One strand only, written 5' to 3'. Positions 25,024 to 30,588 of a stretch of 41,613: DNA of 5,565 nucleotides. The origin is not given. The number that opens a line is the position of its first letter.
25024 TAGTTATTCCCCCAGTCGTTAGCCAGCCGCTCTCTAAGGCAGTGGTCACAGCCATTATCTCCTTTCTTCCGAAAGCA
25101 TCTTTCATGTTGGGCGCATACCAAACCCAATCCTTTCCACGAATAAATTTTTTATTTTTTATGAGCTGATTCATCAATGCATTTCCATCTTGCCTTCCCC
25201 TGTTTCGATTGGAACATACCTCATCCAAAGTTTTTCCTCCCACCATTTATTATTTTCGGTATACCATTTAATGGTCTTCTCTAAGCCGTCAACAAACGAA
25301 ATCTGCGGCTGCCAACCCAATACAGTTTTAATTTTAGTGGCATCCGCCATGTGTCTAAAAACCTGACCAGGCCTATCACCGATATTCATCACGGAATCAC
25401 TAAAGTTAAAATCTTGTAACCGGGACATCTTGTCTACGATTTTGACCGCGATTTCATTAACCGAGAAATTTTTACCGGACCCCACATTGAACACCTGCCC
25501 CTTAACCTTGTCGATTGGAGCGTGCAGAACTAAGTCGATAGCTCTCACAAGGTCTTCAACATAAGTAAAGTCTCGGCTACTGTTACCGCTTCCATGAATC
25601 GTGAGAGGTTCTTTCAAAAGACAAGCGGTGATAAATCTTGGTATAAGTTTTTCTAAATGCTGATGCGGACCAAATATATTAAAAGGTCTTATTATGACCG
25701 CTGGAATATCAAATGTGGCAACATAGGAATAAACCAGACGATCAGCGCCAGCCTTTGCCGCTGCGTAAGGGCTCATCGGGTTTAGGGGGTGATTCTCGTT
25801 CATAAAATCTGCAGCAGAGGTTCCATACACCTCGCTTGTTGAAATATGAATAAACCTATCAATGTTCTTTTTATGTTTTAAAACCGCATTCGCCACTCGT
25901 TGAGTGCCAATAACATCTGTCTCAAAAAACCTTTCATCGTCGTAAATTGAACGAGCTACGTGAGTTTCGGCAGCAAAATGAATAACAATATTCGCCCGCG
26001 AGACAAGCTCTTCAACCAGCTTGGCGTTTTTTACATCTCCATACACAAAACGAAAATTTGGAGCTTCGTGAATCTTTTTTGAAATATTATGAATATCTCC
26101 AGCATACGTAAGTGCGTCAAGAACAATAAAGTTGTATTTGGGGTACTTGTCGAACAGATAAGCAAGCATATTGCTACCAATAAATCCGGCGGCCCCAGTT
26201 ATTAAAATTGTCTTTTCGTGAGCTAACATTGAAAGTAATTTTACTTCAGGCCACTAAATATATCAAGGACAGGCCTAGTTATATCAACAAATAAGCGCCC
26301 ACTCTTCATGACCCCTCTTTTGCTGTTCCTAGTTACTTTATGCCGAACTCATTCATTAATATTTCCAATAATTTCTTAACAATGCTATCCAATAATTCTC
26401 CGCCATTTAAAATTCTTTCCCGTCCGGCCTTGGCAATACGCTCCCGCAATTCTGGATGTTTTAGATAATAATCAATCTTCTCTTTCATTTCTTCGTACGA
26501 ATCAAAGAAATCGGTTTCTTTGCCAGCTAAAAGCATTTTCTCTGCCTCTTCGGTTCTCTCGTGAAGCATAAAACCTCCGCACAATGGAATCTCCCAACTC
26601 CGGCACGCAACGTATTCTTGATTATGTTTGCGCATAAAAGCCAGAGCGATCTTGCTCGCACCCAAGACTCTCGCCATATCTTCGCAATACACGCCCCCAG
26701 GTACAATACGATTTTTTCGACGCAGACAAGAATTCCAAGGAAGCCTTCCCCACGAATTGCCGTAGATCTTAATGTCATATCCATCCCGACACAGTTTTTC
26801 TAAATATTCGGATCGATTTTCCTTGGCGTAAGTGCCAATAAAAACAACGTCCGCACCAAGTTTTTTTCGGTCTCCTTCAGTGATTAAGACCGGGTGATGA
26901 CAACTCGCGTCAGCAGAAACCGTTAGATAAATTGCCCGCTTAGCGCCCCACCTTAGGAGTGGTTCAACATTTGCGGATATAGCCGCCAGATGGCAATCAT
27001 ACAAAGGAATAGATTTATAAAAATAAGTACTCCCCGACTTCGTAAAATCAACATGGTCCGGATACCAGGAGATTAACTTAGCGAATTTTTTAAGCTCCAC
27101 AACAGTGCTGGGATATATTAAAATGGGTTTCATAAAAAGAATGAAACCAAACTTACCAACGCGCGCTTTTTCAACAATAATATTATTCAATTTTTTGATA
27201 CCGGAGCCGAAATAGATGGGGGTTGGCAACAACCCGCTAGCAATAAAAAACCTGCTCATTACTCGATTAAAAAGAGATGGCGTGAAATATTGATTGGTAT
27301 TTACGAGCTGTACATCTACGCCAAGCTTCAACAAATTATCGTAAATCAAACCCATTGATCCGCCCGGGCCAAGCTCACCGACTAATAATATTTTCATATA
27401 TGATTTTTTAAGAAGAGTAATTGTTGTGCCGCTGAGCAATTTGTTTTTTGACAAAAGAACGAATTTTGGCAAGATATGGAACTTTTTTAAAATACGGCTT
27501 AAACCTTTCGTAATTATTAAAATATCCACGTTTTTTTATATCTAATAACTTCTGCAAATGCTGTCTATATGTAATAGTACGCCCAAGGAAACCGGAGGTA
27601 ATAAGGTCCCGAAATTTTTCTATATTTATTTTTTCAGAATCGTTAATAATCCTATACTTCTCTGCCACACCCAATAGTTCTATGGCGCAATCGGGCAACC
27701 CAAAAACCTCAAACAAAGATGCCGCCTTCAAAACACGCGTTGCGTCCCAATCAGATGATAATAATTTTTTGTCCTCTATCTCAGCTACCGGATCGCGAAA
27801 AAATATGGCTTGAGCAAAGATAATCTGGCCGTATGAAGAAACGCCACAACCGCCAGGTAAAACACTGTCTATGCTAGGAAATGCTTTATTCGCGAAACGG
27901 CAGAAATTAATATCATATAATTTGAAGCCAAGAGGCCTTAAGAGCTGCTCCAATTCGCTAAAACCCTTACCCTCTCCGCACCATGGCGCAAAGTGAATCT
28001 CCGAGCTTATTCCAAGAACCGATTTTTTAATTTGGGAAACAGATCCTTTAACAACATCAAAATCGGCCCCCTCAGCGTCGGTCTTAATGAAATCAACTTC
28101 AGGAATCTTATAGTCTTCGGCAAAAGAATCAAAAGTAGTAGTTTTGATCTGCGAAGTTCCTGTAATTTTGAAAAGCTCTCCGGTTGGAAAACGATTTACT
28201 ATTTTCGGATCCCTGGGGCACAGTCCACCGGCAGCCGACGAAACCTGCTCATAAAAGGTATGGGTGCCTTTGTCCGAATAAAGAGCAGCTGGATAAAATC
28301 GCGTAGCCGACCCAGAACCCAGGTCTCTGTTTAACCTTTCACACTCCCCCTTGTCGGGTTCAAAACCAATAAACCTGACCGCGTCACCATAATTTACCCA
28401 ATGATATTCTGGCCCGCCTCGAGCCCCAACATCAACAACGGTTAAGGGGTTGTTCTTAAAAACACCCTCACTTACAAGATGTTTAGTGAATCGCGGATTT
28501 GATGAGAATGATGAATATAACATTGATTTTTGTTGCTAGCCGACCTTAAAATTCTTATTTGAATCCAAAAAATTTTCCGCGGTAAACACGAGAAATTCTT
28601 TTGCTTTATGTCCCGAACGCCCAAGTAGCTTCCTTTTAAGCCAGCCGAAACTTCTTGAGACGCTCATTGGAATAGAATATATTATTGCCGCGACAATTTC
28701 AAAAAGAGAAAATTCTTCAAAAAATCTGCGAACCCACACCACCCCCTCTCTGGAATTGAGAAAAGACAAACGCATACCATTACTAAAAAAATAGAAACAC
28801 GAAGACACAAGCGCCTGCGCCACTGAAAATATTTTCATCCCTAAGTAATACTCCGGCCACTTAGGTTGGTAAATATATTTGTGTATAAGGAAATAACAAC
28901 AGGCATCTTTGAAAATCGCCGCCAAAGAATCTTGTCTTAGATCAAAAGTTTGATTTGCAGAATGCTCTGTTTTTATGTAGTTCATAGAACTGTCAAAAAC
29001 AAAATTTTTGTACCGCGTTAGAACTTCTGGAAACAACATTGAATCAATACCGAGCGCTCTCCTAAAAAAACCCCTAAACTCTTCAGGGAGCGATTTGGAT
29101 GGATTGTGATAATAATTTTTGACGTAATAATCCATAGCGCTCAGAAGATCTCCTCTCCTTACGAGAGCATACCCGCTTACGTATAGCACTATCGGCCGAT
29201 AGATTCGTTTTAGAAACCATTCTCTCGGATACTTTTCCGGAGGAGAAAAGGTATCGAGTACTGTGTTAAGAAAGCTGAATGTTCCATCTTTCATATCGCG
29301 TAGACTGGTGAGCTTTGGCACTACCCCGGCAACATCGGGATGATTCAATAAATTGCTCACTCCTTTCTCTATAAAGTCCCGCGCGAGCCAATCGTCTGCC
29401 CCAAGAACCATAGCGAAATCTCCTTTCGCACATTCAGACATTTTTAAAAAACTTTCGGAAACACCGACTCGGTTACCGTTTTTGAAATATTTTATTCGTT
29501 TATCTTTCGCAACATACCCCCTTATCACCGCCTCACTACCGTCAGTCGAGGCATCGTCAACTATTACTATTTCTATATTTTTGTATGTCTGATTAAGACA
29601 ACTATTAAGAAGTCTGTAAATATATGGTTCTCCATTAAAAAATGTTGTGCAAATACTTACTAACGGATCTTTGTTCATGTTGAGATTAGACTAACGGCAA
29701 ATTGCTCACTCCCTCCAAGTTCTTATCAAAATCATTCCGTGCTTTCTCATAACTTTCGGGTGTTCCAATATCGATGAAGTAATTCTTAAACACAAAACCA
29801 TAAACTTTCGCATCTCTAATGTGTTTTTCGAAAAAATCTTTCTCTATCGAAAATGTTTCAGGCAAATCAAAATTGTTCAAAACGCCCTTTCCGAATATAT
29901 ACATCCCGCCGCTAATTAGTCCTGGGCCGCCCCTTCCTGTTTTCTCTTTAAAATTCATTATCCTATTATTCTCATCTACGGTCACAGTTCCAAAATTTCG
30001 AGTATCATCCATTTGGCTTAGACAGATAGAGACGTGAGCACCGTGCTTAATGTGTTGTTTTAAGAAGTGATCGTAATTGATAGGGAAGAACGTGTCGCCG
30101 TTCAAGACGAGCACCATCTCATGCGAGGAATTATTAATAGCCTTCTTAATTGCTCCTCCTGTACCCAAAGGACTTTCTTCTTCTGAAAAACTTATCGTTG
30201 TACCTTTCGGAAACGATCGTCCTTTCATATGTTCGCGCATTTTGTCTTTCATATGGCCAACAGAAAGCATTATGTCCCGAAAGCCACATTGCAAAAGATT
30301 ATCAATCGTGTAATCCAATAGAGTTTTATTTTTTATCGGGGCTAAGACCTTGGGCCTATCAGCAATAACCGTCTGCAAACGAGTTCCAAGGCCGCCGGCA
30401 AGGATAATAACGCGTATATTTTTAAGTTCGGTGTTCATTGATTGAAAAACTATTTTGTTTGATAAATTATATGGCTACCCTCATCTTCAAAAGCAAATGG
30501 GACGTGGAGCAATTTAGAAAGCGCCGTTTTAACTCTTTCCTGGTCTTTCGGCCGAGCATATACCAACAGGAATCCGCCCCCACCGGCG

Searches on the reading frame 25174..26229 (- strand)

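Call 43: search_protein_families(library=pfam, proteins=[window:25174-26229:-], max_evalue=0.0001)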
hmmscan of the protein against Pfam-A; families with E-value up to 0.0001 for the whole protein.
window:25174-26229:- (351 aa): 7 families
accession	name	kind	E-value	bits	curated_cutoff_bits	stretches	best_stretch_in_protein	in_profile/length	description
PF16363.11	GDP_Man_Dehyd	-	9.1e-73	246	27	1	9-319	1-332/332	GDP-mannose 4,6 dehydratase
PF01370.27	Epimerase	-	3.4e-63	213.7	20.9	1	8-250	1-240/240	NAD dependent epimerase/dehydratase family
PF01073.25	3Beta_HSD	-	3.4e-23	82.5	22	1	9-247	1-246/280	3-beta hydroxysteroid dehydrogenase/isomerase family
PF02719.21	Polysacc_synt_2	-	3.2e-18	66.4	20.2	1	8-289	1-267/293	Polysaccharide biosynthesis protein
PF07993.18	NAD_binding_4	-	1.4e-14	54.3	20.1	1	10-187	1-209/258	Male sterility protein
PF04321.23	RmlD_sub_bind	-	3e-12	46.6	27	1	7-269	2-232/287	RmlD substrate binding domain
PF13460.12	NAD_binding_10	-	3.4e-08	34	27.2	1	51-182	33-143/184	NAD(P)H-binding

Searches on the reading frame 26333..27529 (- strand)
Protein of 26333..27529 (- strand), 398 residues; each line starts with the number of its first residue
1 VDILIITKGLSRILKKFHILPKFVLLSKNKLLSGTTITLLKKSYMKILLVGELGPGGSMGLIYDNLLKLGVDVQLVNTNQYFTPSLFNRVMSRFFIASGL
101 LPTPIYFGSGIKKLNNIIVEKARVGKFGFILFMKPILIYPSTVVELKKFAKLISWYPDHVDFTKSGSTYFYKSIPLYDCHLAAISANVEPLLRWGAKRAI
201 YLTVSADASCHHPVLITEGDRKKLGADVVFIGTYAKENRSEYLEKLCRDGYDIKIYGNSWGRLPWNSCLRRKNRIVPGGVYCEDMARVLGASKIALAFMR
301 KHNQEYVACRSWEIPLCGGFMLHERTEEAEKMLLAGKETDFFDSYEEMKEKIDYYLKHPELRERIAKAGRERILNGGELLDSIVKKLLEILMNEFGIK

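Call 43: search_protein_families(library=pfam, proteins=[window:26333-27529:-], max_evalue=0.0001)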
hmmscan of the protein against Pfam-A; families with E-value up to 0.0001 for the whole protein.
window:26333-27529:- (398 aa): 1 family
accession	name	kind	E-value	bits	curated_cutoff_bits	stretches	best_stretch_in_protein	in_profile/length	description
PF13524.12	Glyco_trans_1_2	-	2.4e-27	96.1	25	1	241-375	4-131/144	Glycosyl transferase-like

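Call 70: search_protein_families(library=ncbifam, proteins=[window:26333-27355:-], max_evalue=1e-8)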
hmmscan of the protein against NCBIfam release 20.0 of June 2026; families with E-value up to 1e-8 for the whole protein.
window:26333-27355:- (340 aa): 0 families

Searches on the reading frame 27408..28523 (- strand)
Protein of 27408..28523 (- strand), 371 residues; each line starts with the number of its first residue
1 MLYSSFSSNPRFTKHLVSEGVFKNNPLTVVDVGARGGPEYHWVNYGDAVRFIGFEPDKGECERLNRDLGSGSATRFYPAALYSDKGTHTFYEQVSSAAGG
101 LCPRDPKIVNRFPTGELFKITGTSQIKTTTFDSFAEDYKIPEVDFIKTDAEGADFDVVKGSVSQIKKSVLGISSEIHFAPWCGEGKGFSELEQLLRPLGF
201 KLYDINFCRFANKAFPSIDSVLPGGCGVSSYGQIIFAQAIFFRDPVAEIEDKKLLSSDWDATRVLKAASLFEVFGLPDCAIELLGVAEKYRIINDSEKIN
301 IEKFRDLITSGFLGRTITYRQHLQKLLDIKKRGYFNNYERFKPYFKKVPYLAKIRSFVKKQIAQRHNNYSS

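Call 43: search_protein_families(library=pfam, proteins=[window:27408-28523:-], max_evalue=0.0001)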
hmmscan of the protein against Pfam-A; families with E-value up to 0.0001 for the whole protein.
window:27408-28523:- (371 aa): 1 family
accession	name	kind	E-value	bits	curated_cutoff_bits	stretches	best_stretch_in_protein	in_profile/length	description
PF05050.19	Methyltransf_21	-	6.5e-16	59.4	22.7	1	31-202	1-173/173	Methyltransferase FkbM domain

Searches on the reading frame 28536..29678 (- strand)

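Call 43: search_protein_families(library=pfam, proteins=[window:28536-29678:-], max_evalue=0.0001)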
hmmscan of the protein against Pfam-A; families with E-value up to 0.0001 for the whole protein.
window:28536-29678:- (380 aa): 2 families
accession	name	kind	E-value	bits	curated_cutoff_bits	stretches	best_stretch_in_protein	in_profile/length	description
PF00535.33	Glycos_transf_2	-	1.1e-29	104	23.3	1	8-120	1-115/168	Glycosyl transferase family 2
PF13641.12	Glyco_tranf_2_3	-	3.1e-05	24.6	27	1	11-119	7-119/230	Glycosyltransferase like family 2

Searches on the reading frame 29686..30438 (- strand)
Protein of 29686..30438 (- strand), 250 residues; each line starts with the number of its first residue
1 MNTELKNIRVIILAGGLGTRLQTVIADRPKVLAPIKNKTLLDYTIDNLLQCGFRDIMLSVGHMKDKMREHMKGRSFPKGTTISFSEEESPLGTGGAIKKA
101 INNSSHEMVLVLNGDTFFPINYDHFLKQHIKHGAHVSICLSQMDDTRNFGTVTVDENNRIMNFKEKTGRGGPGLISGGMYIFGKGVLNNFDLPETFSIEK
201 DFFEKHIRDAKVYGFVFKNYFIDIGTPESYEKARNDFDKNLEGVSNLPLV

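Call 16: search_protein_families(library=pfam, proteins=[window:29686-30438:-], max_evalue=0.001)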
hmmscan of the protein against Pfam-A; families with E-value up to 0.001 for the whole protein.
window:29686-30438:- (250 aa): 2 families
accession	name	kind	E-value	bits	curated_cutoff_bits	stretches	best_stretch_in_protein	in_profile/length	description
PF00483.29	NTP_transferase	-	5.7e-36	124.8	21.2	1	10-238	2-243/245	Nucleotidyl transferase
PF12804.13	NTP_transf_3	-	2.3e-14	54.3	27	1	10-137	1-119/160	MobA-like NTP transferase domain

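Call 20: search_protein_families(library=ncbifam, proteins=[window:29686-30438:-], max_evalue=0.00001)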
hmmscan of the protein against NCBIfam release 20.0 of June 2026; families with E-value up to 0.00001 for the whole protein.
window:29686-30438:- (250 aa): 34 families (the best 25 are shown)
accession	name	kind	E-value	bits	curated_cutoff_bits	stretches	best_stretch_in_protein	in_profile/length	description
NF049965.1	GlMnHpPGnyltfHddC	equivalog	1.7e-52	178.2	300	1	10-233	3-217/221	D-glycero-D-manno-heptose 1-phosphate guanosyltransferase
NF052502.1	man1P_GTase_Rv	exception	3e-41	141.4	440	1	10-237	3-230/352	mannose-1-phosphate guanylyltransferase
TIGR03992.1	Arch_glmU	subfamily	3.1e-33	115.2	292.1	1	9-230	2-220/393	bifunctional sugar-1-phosphate nucleotidylyltransferase/acetyltransferase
TIGR02091.1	glgC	equivalog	3.7e-25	88.8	424.9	1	10-236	3-258/364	glucose-1-phosphate adenylyltransferase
NF045761.1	NAMPUrTaseMurU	equivalog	1.6e-24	87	250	1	9-233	2-223/226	N-acetylmuramate alpha-1-phosphate uridylyltransferase MurU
TIGR01208.1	rmlA_long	equivalog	4.4e-24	85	320.25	1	10-191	2-183/353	glucose-1-phosphate thymidylyltransferase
TIGR01173.1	glmU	equivalog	9.8e-22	77.4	366.85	1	9-166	2-152/452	bifunctional UDP-N-acetylglucosamine diphosphorylase/glucosamine-1-phosphate N-acetyltransferase GlmU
NF003670.0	PRK05293.1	equivalog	2.4e-21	76.1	470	1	7-237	4-258/382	glucose-1-phosphate adenylyltransferase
NF002772.0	PRK02862.1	equivalog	9.7e-21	74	537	1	7-167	3-179/429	glucose-1-phosphate adenylyltransferase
NF041173.1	Sug_nt_acttase_Thmprot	equivalog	1.5e-20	73.6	600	1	9-227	2-217/405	bifunctional sugar-1-phosphate nucleotidylyltransferase/acetyltransferase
NF041313.1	UDPGP_AglF_Halo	equivalog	1.6e-20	73.5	400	1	10-191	3-183/234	UTP--glucose-1-phosphate uridylyltransferase AglF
NF045697.1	MurNAcPUrMurU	equivalog_domain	3.5e-19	69.1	370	1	11-233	1-224/229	N-acetylmuramate alpha-1-phosphate uridylyltransferase MurU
NF001947.0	PRK00725.1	subfamily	7.8e-19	67.7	470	1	6-230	15-280/426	glucose-1-phosphate adenylyltransferase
NF010935.0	PRK14355.1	equivalog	7.1e-18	64.5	718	1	7-166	3-158/459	bifunctional UDP-N-acetylglucosamine diphosphorylase/glucosamine-1-phosphate N-acetyltransferase GlmU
NF010939.0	PRK14359.1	equivalog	8.8e-18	64.1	592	1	7-189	2-177/430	bifunctional UDP-N-acetylglucosamine diphosphorylase/glucosamine-1-phosphate N-acetyltransferase GlmU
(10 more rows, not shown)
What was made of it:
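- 29686..30438 (-): HddC-like heptose-1-phosphate guanylyltransferase. NF049965 E=1.7e-52, below cut-off but best hit (call 20).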
